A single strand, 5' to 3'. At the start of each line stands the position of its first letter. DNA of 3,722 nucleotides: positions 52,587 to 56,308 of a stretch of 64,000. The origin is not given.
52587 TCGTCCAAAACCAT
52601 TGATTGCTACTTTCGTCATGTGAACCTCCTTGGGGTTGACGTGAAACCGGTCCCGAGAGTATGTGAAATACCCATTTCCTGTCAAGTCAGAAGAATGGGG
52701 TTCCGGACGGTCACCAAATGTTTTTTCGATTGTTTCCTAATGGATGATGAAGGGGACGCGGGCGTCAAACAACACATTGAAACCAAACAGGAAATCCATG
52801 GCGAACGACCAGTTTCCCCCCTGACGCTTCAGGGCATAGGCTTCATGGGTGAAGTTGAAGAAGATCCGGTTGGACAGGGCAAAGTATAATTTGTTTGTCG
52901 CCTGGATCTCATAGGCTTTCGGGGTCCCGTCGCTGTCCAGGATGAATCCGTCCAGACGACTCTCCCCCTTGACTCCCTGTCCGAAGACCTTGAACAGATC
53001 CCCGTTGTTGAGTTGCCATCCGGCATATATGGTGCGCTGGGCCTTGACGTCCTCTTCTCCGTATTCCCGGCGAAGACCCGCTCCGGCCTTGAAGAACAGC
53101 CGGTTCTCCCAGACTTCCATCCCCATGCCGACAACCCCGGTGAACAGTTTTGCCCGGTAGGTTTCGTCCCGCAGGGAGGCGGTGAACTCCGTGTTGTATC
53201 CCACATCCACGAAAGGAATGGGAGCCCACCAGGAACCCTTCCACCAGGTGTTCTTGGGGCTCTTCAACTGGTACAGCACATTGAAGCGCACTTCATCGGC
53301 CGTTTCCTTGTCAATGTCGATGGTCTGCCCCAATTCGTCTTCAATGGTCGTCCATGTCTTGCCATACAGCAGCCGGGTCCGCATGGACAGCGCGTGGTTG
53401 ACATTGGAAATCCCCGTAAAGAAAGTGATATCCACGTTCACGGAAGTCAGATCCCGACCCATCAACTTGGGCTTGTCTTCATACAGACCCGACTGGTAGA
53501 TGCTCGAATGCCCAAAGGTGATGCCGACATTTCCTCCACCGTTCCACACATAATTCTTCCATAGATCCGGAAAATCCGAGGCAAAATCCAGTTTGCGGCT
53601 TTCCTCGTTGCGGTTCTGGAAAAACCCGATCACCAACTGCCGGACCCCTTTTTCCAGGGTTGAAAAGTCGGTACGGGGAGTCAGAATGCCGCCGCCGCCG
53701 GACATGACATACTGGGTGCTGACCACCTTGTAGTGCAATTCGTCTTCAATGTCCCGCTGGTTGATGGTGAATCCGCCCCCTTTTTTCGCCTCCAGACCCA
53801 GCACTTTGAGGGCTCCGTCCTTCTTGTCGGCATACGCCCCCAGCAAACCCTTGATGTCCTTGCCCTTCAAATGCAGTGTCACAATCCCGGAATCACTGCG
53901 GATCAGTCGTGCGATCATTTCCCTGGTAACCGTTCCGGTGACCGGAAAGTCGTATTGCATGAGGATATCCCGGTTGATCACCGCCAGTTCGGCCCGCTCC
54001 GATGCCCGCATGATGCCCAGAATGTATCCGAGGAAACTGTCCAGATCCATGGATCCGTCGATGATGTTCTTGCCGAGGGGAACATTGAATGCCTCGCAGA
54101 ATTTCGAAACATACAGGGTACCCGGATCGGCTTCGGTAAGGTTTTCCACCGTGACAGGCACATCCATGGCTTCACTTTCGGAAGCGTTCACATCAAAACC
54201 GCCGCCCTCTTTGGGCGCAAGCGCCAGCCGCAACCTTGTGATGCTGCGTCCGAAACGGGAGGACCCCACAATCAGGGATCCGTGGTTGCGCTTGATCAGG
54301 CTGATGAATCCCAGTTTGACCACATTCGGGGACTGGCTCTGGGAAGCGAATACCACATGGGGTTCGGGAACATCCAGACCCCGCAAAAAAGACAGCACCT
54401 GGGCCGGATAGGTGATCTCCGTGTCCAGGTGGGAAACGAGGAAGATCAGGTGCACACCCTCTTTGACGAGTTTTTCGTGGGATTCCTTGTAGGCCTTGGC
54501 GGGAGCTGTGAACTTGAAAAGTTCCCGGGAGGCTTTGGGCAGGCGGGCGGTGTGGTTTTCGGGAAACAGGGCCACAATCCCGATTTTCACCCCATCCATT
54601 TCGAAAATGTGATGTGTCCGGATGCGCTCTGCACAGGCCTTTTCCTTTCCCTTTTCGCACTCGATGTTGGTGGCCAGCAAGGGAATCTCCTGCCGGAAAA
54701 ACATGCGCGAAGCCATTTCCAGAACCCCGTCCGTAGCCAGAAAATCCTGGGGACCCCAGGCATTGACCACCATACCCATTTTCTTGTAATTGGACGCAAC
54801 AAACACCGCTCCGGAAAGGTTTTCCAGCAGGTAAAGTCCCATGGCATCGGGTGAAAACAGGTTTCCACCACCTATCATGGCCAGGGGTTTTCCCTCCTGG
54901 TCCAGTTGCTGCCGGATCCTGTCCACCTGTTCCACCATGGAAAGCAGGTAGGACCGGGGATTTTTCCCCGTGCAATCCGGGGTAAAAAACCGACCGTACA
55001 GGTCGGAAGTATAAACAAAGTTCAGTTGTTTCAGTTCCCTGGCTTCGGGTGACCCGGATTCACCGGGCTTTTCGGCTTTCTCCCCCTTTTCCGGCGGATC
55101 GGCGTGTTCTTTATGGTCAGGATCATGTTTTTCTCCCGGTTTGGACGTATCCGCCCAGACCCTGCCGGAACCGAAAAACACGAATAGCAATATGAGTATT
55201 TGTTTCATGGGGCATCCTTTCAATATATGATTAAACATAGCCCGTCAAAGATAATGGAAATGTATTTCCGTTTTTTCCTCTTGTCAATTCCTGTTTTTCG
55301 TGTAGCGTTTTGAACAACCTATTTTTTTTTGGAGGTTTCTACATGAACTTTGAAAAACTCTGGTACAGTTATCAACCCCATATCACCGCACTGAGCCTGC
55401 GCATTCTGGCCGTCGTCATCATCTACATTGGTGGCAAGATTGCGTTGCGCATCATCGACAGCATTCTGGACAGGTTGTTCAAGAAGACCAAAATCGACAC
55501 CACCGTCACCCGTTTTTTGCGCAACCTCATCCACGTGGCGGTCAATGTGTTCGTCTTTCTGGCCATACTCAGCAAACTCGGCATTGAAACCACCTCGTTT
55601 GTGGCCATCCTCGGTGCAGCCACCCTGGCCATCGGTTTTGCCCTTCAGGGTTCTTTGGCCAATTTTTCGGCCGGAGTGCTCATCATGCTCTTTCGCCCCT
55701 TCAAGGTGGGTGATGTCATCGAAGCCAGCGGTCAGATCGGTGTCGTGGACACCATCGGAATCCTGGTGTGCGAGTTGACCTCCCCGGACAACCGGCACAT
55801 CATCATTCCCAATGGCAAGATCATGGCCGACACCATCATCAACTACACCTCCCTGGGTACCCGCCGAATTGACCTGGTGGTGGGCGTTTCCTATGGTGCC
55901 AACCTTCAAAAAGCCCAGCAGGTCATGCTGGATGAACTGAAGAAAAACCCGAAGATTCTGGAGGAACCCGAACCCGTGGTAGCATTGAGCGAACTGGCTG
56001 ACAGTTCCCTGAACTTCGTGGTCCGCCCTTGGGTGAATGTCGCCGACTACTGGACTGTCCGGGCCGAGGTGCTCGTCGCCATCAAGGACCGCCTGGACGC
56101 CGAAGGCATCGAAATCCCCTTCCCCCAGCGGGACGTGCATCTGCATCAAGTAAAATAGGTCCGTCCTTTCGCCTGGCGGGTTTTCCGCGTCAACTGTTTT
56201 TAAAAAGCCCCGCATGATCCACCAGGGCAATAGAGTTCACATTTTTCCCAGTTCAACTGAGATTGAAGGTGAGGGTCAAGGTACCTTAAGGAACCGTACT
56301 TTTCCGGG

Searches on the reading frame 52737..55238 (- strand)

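Call 64: search_protein_families(library=pfam, proteins=[window:52737-55238:-], max_evalue=0.0001)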
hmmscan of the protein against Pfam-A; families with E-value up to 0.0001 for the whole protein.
window:52737-55238:- (833 aa): 1 family
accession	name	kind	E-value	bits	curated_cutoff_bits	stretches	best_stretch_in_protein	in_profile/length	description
PF02872.23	5_nucleotid_C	-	1.4e-07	32.2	23.6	1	409-518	31-153/158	5'-nucleotidase, C-terminal domain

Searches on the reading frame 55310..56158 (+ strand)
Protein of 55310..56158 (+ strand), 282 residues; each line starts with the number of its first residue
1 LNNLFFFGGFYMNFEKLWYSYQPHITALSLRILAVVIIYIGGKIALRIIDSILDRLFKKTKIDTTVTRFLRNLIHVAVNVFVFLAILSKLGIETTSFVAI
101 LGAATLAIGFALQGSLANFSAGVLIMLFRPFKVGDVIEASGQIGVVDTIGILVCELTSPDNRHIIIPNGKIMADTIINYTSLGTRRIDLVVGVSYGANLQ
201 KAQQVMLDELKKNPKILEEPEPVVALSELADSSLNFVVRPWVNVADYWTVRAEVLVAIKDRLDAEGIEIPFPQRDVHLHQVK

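Call 64: search_protein_families(library=pfam, proteins=[window:55310-56158:+], max_evalue=0.0001)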
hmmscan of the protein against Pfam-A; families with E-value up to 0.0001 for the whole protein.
window:55310-56158:+ (282 aa): 3 families
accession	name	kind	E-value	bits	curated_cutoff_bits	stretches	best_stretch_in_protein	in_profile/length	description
PF21082.3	MS_channel_3rd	-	6.1e-20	71.9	21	1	187-269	1-88/88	Mechanosensitive ion channel MscS, C-terminal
PF00924.24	MS_channel_2nd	-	3.2e-18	66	20.2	1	115-180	2-67/68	Mechanosensitive ion channel, beta-domain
PF21088.3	MS_channel_1st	-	1.2e-07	32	23.1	1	76-113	5-42/42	Mechanosensitive ion channel, transmembrane helices 2/3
